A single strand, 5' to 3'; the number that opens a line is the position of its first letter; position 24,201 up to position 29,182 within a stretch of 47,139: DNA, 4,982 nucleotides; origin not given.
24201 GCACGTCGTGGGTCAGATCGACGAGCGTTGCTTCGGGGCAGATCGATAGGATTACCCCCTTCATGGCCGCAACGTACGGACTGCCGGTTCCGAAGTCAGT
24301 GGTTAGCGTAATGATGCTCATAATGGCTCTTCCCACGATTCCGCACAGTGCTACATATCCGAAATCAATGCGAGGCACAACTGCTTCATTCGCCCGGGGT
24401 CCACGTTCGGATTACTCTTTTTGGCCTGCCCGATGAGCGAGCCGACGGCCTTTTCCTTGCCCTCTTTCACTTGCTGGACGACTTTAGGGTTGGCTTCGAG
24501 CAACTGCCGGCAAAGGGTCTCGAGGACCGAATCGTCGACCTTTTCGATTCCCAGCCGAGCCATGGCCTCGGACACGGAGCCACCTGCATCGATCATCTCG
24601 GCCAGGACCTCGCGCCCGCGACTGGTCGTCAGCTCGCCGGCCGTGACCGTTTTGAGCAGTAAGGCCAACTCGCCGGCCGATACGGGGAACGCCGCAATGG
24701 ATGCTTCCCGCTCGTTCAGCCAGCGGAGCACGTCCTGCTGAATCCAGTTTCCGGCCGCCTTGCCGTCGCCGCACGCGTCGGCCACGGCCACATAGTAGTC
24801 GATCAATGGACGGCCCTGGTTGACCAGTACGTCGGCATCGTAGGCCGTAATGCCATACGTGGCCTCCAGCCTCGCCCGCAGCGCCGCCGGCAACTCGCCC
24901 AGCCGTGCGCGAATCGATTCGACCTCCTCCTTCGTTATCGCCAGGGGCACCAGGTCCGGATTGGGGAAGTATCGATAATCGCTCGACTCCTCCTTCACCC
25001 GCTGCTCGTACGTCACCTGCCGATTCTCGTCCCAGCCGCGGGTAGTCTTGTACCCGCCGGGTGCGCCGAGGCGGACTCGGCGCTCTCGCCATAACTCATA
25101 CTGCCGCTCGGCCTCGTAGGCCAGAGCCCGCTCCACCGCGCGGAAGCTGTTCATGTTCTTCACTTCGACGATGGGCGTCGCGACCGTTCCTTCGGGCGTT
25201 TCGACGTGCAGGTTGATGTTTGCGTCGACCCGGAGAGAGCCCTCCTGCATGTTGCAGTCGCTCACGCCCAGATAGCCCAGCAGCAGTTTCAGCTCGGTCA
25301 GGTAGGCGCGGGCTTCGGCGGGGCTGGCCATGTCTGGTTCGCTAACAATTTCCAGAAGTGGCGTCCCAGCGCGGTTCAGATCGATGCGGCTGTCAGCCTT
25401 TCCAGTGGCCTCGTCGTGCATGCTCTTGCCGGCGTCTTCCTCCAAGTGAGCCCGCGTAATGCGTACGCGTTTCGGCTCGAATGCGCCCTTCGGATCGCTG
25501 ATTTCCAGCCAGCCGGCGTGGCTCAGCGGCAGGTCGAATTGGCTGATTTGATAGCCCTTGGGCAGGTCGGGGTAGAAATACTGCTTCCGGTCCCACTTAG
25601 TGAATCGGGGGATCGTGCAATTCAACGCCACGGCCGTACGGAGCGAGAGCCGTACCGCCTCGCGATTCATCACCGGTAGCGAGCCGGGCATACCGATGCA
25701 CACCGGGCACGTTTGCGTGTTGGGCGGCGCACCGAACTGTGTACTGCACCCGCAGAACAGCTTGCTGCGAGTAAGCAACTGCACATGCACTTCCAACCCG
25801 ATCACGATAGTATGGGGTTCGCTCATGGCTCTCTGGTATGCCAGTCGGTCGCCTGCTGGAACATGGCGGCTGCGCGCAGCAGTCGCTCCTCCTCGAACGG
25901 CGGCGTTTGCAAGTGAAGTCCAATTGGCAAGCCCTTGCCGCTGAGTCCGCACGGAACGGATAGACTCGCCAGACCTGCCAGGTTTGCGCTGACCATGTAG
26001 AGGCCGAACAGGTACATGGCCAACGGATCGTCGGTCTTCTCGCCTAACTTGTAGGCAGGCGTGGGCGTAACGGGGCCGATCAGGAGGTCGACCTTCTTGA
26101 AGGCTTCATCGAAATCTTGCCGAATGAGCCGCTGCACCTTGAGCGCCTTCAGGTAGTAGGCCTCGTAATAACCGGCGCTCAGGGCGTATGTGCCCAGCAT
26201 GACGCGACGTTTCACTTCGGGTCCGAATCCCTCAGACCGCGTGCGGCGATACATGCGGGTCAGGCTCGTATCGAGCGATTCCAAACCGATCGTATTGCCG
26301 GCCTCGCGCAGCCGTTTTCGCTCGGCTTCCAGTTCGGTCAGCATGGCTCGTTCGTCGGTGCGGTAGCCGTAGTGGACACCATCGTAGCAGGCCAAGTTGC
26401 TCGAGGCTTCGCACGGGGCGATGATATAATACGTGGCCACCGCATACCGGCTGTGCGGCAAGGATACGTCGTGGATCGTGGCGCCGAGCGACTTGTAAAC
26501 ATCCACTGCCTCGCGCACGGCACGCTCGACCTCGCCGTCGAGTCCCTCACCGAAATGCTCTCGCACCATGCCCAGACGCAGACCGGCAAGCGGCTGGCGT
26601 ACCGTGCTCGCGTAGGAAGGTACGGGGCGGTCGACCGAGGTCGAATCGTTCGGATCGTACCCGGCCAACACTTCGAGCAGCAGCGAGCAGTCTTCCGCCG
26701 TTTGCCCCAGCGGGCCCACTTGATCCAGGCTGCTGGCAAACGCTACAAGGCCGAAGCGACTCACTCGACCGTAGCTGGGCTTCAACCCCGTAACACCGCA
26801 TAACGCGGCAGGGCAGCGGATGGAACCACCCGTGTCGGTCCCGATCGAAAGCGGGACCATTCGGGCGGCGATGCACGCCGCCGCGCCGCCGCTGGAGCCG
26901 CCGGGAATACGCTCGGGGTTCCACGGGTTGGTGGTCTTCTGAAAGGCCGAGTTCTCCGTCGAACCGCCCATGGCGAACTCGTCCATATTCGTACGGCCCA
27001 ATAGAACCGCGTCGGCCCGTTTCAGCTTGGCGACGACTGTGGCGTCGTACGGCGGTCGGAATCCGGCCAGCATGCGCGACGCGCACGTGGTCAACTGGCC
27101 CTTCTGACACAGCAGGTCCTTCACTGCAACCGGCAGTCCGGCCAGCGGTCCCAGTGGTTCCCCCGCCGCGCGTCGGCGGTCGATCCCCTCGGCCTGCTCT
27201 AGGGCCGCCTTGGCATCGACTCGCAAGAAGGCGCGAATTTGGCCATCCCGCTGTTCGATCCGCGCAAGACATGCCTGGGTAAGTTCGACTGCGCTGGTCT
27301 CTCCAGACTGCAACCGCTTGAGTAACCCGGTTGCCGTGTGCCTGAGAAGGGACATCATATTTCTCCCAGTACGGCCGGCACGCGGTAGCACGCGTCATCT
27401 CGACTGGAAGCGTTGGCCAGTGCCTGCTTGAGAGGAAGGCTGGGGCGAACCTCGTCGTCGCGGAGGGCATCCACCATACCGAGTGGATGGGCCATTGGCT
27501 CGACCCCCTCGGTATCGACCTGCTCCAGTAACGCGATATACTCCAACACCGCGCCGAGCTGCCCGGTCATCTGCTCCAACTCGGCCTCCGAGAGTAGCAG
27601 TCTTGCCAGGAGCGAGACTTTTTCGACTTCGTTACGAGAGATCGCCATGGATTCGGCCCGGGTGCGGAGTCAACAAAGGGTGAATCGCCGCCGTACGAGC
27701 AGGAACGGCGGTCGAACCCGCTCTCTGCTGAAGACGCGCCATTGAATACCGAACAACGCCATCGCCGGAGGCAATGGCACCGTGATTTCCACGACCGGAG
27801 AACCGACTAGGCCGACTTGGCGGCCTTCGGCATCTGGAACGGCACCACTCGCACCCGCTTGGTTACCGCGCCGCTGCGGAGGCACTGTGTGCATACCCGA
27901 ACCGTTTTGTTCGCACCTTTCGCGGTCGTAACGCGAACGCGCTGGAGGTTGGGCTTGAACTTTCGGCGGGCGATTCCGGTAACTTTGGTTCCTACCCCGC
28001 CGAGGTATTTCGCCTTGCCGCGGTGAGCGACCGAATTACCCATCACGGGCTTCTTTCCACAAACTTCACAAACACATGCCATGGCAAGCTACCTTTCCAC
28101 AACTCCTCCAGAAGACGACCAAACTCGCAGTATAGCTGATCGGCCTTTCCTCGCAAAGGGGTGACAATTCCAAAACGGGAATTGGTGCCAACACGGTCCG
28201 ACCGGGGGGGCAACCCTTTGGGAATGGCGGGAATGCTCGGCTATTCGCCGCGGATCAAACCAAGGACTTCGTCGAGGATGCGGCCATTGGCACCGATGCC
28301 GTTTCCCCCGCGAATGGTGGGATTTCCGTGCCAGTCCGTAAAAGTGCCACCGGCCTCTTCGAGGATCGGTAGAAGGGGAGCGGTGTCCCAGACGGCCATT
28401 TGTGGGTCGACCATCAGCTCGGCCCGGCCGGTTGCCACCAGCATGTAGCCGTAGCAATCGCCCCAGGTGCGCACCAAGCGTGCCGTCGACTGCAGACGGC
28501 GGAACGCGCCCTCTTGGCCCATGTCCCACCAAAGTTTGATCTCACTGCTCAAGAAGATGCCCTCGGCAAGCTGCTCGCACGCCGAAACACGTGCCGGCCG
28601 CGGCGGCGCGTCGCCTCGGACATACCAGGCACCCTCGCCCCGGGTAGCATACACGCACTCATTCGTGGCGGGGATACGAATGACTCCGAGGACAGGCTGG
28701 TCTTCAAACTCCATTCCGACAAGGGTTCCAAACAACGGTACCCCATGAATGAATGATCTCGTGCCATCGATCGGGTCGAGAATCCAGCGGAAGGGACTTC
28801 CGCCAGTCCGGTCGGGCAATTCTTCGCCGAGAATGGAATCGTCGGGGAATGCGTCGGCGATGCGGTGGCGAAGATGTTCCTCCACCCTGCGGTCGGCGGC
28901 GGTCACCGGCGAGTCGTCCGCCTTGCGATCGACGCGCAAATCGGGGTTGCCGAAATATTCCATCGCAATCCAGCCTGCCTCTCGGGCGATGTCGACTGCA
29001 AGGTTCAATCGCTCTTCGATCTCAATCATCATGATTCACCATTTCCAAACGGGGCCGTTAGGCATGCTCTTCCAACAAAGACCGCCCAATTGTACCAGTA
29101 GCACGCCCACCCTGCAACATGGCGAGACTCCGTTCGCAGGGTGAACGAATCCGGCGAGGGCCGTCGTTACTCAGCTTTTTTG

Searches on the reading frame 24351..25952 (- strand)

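Call 56: search_protein_families(library=pfam, proteins=[window:24351-25952:-], max_evalue=0.00001)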
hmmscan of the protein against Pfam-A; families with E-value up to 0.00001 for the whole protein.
window:24351-25952:- (533 aa): 2 families
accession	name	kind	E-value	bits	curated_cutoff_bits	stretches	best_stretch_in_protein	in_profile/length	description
PF02934.20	GatB_N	-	4e-113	377.6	23.4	1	49-344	1-276/277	GatB/GatE catalytic domain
PF02637.23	GatB_Yqey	-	3.8e-30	105.2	27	1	385-525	1-143/148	GatB domain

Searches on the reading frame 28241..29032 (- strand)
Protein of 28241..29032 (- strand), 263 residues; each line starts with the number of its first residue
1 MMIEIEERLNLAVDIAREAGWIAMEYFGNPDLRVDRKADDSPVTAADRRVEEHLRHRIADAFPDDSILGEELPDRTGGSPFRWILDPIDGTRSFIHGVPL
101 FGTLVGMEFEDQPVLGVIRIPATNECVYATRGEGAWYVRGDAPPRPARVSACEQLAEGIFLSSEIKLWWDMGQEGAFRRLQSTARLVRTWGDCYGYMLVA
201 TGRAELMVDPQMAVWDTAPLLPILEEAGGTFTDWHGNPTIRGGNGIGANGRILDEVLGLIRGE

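Call 20: search_protein_families(library=pfam, proteins=[window:28241-29032:-])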
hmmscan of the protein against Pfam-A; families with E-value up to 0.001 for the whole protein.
window:28241-29032:- (263 aa): 1 family
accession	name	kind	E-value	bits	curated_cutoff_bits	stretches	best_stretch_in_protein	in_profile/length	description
PF00459.30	Inositol_P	-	1e-49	169.9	27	1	6-255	3-260/271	Inositol monophosphatase family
